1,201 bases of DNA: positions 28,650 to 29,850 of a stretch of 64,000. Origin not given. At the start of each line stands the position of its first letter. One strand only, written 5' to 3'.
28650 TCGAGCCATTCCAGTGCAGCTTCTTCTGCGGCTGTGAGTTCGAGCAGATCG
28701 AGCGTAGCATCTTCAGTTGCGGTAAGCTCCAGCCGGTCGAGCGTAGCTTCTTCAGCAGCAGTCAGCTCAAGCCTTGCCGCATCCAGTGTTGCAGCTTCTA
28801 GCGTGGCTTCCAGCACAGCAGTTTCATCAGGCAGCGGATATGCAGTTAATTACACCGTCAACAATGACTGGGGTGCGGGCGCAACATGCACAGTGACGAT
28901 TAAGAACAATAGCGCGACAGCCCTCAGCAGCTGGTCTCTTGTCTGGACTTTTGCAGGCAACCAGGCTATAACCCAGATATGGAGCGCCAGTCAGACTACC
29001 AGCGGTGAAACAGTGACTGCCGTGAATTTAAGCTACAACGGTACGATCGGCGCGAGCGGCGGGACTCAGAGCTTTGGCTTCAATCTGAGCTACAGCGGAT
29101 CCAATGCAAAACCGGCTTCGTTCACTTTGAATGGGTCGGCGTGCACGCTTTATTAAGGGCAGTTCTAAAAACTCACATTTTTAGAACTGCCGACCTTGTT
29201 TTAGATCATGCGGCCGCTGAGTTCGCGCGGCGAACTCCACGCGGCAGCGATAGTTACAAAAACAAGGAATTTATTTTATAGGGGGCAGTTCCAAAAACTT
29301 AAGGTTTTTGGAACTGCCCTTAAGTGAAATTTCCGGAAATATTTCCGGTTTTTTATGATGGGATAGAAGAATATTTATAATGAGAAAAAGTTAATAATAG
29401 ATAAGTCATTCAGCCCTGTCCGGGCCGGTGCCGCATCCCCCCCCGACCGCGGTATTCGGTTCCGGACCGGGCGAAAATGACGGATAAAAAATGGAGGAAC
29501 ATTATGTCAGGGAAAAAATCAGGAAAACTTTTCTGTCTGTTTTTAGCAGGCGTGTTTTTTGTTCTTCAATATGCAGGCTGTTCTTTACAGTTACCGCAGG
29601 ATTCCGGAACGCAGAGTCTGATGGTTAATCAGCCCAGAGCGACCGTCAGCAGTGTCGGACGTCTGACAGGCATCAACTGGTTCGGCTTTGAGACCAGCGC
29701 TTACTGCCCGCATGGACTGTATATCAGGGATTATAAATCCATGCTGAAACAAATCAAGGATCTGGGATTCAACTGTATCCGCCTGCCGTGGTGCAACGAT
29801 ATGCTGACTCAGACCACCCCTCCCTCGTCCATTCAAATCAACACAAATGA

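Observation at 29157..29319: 163-bp MITE-like element with an empty paralogous site in the same window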

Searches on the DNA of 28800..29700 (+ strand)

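Call 5: search_rna_families(source=window, start=28800, end=29700, threshold=evalue, max_evalue=10)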
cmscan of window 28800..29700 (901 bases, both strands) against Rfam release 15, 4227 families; matches with E-value up to 10: 15.
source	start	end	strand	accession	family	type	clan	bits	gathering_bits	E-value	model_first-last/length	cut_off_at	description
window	29283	29321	+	RF03217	mir-3167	Gene; miRNA;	-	26.5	86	0.027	1-59/59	no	mir-3167 microRNA precursor family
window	29282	29344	+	RF00421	SNORA32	Gene; snRNA; snoRNA; HACA-box;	-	24.7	60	0.22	1-121/121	no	Small nucleolar RNA SNORA32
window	29147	29327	+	RF02792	sRNA162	Gene; antisense;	-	23.9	78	0.069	1-190/190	no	Archaeal Small RNA 162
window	29262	29354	+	RF01770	rimP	Cis-reg; leader;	-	21.5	47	0.73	1-102/102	no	Gammaprotebacteria rimP leader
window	29196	29321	-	RF00092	SNORA63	Gene; snRNA; snoRNA; HACA-box;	-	21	90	0.74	1-130/130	no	Small nucleolar RNA SNORA63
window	29162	29312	-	RF00648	MIR396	Gene; miRNA;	-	18.2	80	1.1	1-118/118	no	MIR396 microRNA precursor family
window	29269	29351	-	RF01602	plasmodium_snoR27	Gene; snRNA; snoRNA; HACA-box;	-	17.9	50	8.8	1-143/143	no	small nucleolar RNA snoR27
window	29291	29330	-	RF03535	TEG147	Cis-reg;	-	17.6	56.1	2.2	1-60/60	no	Staphylococcus aureus small RNA TEG147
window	29281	29321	+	RF03743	MIR7696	Gene; miRNA;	-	16.8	83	4.7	1-88/88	no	MIR7696 microRNA precursor family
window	29266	29333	+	RF00895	mir-786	Gene; miRNA;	-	16.7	93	2.2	1-90/90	no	mir-786 microRNA precursor family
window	29281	29320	+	RF03839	MIR2599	Gene; miRNA;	-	16.6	120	3.7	1-132/132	no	MIR2599 microRNA precursor family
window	29325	29376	+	RF02394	sau-63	Gene; sRNA;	-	15.9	100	4.1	1-98/98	no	Staphylococcus sRNA sau-63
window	29480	29543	+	RF00195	RsmY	Gene; sRNA;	CL00106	13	57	1.5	1-121/121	no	RsmY RNA family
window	29280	29322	-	RF04156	MIR2670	Gene; miRNA;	-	12.8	117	7.2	1-200/200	no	MIR2670 microRNA precursor family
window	29283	29319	-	RF02099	rivX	Gene; sRNA;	-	11.8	100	2.3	71-107/248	no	rivX sRNA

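Call 23: search_dna_similar(query=window:29153-29323:+, collection=plasmids, mode=distant, max_evalue=0.01)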
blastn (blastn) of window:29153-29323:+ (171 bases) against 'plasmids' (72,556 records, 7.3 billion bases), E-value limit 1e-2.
No match.

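Call 35: search_rna_families(source=window, start=29100, end=29380, threshold=evalue, max_evalue=0.1, show_alignments=3)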
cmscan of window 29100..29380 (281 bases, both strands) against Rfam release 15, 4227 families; matches with E-value up to 0.1: 2.
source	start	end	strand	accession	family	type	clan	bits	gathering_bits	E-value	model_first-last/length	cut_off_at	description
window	29283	29321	+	RF03217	mir-3167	Gene; miRNA;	-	26.5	86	0.0083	1-59/59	no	mir-3167 microRNA precursor family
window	29282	29344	+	RF00421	SNORA32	Gene; snRNA; snoRNA; HACA-box;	-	24.7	60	0.067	1-121/121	no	Small nucleolar RNA SNORA32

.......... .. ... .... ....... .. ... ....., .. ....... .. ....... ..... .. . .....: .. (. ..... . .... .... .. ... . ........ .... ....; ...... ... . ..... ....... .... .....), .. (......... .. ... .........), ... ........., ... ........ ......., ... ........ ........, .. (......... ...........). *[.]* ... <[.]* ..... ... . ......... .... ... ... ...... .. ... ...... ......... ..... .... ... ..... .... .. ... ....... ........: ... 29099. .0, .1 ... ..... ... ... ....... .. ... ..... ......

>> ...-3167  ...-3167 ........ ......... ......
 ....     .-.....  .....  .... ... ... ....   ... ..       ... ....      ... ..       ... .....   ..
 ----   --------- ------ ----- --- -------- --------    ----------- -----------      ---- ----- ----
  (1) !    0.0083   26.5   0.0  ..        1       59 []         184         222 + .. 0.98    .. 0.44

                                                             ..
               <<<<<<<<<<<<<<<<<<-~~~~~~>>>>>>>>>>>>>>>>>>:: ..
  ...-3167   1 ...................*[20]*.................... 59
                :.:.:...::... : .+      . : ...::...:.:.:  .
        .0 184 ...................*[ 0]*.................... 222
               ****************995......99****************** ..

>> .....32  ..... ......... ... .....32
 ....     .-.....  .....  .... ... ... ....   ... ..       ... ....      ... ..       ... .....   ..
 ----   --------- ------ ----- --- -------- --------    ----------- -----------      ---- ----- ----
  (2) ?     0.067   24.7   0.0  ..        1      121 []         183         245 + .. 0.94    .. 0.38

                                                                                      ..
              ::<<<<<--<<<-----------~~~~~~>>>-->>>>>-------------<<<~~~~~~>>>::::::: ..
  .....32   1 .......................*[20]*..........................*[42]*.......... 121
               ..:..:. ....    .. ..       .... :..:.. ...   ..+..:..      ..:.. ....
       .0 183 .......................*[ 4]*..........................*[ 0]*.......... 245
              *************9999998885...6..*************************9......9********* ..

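Call 36: search_rna_families(source=window, start=28800, end=29700, threshold=evalue, max_evalue=0.3, show_alignments=3)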
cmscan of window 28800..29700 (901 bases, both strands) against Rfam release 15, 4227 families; matches with E-value up to 0.3: 3.
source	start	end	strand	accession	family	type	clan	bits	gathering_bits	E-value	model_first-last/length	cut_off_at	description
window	29283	29321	+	RF03217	mir-3167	Gene; miRNA;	-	26.5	86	0.027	1-59/59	no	mir-3167 microRNA precursor family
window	29282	29344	+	RF00421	SNORA32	Gene; snRNA; snoRNA; HACA-box;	-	24.7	60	0.22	1-121/121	no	Small nucleolar RNA SNORA32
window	29147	29327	+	RF02792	sRNA162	Gene; antisense;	-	23.9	78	0.069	1-190/190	no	Archaeal Small RNA 162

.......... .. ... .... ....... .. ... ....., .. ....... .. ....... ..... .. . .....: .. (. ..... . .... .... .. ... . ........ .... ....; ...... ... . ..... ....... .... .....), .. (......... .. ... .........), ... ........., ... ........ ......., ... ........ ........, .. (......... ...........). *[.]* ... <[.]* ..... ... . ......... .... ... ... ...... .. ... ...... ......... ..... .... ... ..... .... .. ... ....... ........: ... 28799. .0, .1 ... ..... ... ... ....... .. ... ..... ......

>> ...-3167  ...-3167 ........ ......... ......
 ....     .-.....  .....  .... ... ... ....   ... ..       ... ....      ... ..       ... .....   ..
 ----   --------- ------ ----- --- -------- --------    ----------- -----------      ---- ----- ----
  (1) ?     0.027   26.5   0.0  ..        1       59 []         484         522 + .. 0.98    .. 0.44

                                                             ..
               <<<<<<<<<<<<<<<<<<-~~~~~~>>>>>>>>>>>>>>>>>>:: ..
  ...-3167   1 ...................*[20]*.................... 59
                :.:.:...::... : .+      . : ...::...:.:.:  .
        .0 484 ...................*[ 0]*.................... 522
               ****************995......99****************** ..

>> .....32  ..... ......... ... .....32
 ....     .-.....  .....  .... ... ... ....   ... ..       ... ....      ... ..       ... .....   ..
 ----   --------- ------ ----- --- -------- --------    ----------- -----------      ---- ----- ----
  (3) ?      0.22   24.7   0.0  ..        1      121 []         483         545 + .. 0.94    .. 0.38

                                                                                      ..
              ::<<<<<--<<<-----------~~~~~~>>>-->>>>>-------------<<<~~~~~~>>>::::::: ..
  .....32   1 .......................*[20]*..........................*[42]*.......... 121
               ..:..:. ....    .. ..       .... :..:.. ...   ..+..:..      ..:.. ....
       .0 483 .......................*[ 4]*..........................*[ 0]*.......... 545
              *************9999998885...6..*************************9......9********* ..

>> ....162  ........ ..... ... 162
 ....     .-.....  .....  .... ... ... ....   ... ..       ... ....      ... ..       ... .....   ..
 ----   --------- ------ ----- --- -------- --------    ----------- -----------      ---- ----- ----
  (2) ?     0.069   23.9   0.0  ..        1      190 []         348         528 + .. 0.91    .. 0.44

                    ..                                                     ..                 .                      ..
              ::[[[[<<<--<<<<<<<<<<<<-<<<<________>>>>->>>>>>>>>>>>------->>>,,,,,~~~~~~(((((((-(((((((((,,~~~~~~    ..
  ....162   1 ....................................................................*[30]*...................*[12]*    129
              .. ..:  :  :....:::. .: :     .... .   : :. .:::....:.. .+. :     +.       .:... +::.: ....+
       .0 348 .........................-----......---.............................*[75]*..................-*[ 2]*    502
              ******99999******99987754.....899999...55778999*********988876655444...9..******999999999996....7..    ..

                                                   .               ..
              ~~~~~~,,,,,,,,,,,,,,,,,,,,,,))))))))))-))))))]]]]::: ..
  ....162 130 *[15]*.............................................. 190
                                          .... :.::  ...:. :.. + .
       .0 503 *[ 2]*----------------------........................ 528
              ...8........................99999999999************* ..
